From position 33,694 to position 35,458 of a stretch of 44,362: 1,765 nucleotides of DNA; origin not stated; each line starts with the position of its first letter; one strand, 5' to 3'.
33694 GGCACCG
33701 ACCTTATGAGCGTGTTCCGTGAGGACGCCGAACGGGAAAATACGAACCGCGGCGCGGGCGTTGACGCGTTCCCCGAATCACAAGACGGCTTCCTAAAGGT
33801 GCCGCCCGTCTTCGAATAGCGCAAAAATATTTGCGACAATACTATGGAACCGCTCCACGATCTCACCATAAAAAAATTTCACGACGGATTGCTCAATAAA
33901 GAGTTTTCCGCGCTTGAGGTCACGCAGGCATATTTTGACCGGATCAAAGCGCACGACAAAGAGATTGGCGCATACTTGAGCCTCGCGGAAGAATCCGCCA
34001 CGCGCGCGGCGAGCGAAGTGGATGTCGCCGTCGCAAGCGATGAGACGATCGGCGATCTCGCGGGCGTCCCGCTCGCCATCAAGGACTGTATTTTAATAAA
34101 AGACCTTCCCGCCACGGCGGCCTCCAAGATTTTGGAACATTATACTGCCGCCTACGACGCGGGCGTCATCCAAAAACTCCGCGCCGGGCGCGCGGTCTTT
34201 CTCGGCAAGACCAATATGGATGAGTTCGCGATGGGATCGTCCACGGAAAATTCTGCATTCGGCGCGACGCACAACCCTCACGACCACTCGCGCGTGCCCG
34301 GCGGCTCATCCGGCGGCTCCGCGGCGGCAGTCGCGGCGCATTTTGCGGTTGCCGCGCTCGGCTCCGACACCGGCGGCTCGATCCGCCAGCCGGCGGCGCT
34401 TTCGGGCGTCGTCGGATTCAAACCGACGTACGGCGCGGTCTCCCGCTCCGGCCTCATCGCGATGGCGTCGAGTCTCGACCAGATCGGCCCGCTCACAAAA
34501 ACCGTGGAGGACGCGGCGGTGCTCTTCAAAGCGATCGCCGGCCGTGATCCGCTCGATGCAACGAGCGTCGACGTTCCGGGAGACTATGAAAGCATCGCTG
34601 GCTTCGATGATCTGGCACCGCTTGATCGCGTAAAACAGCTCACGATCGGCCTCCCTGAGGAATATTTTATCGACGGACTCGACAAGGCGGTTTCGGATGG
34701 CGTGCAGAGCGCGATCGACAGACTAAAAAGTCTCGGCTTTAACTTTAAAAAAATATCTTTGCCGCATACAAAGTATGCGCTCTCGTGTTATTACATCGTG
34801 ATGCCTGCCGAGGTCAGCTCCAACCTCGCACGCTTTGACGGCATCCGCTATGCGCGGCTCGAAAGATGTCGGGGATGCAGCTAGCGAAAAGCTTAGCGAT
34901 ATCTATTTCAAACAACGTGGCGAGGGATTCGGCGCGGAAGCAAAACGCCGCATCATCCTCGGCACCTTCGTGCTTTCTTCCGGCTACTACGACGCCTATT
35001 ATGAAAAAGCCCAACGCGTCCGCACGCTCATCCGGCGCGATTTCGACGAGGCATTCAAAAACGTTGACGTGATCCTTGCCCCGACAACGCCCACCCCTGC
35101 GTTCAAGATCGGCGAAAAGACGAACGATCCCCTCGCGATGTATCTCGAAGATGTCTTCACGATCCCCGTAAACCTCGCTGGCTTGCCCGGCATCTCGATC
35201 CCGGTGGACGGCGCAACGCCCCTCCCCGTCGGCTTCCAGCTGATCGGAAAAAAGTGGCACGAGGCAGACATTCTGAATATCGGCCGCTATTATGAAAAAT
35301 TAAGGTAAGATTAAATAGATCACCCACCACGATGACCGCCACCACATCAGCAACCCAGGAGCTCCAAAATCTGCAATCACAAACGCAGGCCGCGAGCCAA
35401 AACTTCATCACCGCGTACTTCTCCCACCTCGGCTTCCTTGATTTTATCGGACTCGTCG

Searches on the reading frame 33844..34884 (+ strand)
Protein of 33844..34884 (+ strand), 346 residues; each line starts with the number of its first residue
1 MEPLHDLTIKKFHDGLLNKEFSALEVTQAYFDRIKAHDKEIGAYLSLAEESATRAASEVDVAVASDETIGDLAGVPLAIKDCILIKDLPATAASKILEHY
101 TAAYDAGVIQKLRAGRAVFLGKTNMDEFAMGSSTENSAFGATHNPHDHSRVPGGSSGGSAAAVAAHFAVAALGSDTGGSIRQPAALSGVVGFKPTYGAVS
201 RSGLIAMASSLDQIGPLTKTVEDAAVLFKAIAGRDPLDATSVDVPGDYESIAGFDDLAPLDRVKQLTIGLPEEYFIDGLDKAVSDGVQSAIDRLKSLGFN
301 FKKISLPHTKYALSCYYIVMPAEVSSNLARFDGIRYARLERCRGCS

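Call 9: search_protein_families(library=pfam, proteins=[window:33844-34884:+], max_evalue=0.001)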
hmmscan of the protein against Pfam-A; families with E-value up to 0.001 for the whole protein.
window:33844-34884:+ (346 aa): 1 family
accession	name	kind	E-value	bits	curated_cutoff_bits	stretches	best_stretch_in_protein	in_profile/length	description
PF01425.27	Amidase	-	3.1e-109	366.4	27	1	25-334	1-305/445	Amidase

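Call 45: find_related_loci(query=window:33844-34881:+, collection=genome_contigs, flank=3000)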
Query window:33844-34881:+ (346 aa) in genome_contigs; peptide patterns used: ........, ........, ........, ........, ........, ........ (x = any residue, [..] = any of these).
600 stretches matched a pattern (row limit reached: there are more); 600 encode a relative of the query (tblastn E <= 1e-3); the best 80 are kept; 80 distinct loci.
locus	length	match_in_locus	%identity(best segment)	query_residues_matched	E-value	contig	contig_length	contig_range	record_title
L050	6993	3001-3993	64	4-339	2e-123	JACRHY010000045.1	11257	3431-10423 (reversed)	MAG: Parcubacteria group bacterium isolate NC_groundwater_1789_Pr3_B-0.1um_50_11 SR-2_scaffold_141_4095884, whole genome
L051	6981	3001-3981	53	4-336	2e-109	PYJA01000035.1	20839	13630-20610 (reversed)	MAG: Candidatus Poribacteria bacterium isolate PCPOR2a Ga0207197_1035, whole genome shotgun sequence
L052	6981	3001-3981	53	4-336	2e-109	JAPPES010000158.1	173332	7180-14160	MAG: Candidatus Poribacteria bacterium isolate RHO1_bin_11 NODE_152_length_173332_cov_20.127247, whole genome shotgun se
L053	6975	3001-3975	54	1-336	4e-106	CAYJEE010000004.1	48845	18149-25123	MAG TPA_asm: uncultured Candidatus Saccharibacteria bacterium isolate ERP123247_co1_78 genome assembly, contig: NODE_370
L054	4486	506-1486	55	4-336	3e-105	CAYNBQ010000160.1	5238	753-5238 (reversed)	MAG TPA_asm: uncultured Verrucomicrobiota bacterium isolate SRP338002_co1_114 genome assembly, contig: NODE_14568_length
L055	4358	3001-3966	55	4-338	9e-104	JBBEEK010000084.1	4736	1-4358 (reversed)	MAG: Chthoniobacterales bacterium isolate LejiaF_64_72 Lejia_F_22733_length_4736_cov_42, whole genome shotgun sequence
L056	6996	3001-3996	67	3-336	3e-126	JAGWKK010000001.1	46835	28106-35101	MAG: Patescibacteria group bacterium isolate REEB16 contig-150_781, whole genome shotgun sequence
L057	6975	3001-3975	51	7-336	3e-102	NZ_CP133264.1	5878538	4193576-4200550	Clostridium sp. OS1-26 chromosome, complete genome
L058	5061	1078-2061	50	4-336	4e-100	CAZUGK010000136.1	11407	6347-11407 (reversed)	MAG TPA_asm: uncultured Clostridiaceae bacterium isolate binchicken_co104_9 genome assembly, contig: NODE_4490_length_11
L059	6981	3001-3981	54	4-336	7e-100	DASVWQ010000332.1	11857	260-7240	MAG TPA_asm: Ktedonobacterales bacterium isolate SMAG_U2552 k141_448046, whole genome shotgun sequence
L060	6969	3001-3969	52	7-336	1e-99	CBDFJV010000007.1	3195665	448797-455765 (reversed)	MAG: Dehalococcoidia bacterium isolate eb1c3f79-3afa-4cb5-ba0e-5793d67ed66f genome assembly, contig: contig_7, whole gen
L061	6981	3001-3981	53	4-336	2e-99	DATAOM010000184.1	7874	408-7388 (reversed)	MAG TPA_asm: Ktedonobacterales bacterium isolate SMAG_U7045 k141_7441188, whole genome shotgun sequence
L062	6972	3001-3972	50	1-336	4e-99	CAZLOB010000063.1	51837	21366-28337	MAG TPA_asm: uncultured Elusimicrobia sp. isolate binchicken_co25_127 genome assembly, contig: k141_10151, whole genome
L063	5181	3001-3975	49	1-336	6e-99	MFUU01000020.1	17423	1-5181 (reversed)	MAG: Candidatus Nomurabacteria bacterium RIFCSPLOWO2_01_FULL_39_17 rifcsplowo2_01_scaffold_6795, whole genome shotgun se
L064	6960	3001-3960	57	4-336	2e-98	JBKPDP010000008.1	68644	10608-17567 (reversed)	MAG: Verrucomicrobiota bacterium isolate GB_EKS_MAG_00021 GB_EKS_000000572831, whole genome shotgun sequence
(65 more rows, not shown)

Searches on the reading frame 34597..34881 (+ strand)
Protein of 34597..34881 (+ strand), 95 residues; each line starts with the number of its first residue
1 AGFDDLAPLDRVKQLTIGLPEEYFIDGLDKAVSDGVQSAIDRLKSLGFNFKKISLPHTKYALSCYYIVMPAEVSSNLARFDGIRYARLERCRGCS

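Call 40: search_solved_structures(query=window:34597-34881:+, show_alignments=1, max_evalue=0.00001)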
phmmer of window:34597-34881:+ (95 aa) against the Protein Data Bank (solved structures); distinct sequences matched with E-value up to 0.00001: 7.
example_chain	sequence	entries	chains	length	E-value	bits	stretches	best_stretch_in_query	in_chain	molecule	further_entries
4wj3_A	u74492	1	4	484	3.2e-21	78.5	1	6-86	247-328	Glutamyl-tRNA(Gln) amidotransferase subunit A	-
3h0l_A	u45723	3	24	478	6.8e-19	71.1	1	11-86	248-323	Glutamyl-tRNA(Gln) amidotransferase subunit A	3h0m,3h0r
2df4_A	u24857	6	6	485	4.3e-18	68.5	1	12-86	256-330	Glutamyl-tRNA(Gln) amidotransferase subunit A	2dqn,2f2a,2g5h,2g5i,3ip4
3al0_A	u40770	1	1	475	4.5e-16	62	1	12-87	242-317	Glutamyl-tRNA(Gln) amidotransferase subunit A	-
2gi3_A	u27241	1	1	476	4.5e-16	62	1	12-87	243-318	Glutamyl-tRNA(Gln) amidotransferase subunit A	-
3kfu_E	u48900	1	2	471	1.3e-09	41.3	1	25-87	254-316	Glutamyl-tRNA(Gln) amidotransferase subunit A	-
4n0h_A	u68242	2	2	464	8e-09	38.8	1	15-86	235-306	Glutamyl-tRNA(Gln) amidotransferase subunit A, mitochondrial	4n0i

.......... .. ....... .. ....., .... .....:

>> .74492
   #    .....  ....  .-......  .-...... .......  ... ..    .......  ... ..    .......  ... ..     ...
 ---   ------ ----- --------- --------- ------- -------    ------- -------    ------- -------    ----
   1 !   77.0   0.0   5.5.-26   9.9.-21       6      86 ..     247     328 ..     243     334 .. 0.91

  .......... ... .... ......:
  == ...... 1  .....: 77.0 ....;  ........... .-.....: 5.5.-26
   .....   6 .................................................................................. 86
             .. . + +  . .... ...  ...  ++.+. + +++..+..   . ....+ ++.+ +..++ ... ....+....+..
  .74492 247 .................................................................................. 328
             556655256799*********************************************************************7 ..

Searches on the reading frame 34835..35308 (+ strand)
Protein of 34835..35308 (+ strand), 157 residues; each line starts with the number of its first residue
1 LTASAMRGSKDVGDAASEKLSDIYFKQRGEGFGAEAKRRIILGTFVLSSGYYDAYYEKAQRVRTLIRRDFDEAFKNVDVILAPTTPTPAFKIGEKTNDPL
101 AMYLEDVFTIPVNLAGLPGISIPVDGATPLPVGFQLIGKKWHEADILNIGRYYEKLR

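Call 12: search_protein_families(library=pfam, proteins=[window:34835-35308:+], max_evalue=0.01)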
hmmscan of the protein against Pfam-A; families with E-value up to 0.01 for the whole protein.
window:34835-35308:+ (157 aa): 1 family
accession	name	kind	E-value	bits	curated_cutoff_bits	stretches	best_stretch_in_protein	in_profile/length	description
PF01425.27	Amidase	-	1.5e-36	126.8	27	1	11-147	303-445/445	Amidase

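Call 41: search_solved_structures(query=window:34835-35305:+, show_alignments=1, max_evalue=0.00001)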
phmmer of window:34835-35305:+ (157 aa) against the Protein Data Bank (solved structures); distinct sequences matched with E-value up to 0.00001: 13.
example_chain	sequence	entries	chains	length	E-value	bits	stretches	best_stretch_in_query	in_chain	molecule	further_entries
3h0l_A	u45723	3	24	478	7.1e-49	168.9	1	20-154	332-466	Glutamyl-tRNA(Gln) amidotransferase subunit A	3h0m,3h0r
2df4_A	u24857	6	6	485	7.5e-49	168.8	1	18-154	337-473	Glutamyl-tRNA(Gln) amidotransferase subunit A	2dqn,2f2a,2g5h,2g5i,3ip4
4wj3_A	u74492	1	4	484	1.7e-48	167.6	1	16-155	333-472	Glutamyl-tRNA(Gln) amidotransferase subunit A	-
3al0_A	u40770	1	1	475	6.4e-39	136.5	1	19-155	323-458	Glutamyl-tRNA(Gln) amidotransferase subunit A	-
2gi3_A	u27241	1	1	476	6.4e-39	136.5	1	19-155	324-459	Glutamyl-tRNA(Gln) amidotransferase subunit A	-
3kfu_E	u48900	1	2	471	3.1e-32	114.8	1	30-145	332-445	Glutamyl-tRNA(Gln) amidotransferase subunit A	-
4n0h_A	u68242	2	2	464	7.7e-14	55.1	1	23-148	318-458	Glutamyl-tRNA(Gln) amidotransferase subunit A, mitochondrial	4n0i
3a1i_A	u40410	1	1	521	1.2e-10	44.7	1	54-157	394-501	Amidase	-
3a1k_A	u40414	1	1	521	1.3e-10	44.7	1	54-157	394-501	Amidase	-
8eww_A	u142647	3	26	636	2.8e-09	40.3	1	49-156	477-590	Fatty acid amide hydrolase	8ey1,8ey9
2dc0_A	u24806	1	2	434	2.8e-09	40.3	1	22-154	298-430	probable amidase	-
6dhv_A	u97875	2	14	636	2.8e-09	40.3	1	49-156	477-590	Fatty acid amide hydrolase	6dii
6c62_A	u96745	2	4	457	8.3e-08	35.5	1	53-152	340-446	Biuret hydrolase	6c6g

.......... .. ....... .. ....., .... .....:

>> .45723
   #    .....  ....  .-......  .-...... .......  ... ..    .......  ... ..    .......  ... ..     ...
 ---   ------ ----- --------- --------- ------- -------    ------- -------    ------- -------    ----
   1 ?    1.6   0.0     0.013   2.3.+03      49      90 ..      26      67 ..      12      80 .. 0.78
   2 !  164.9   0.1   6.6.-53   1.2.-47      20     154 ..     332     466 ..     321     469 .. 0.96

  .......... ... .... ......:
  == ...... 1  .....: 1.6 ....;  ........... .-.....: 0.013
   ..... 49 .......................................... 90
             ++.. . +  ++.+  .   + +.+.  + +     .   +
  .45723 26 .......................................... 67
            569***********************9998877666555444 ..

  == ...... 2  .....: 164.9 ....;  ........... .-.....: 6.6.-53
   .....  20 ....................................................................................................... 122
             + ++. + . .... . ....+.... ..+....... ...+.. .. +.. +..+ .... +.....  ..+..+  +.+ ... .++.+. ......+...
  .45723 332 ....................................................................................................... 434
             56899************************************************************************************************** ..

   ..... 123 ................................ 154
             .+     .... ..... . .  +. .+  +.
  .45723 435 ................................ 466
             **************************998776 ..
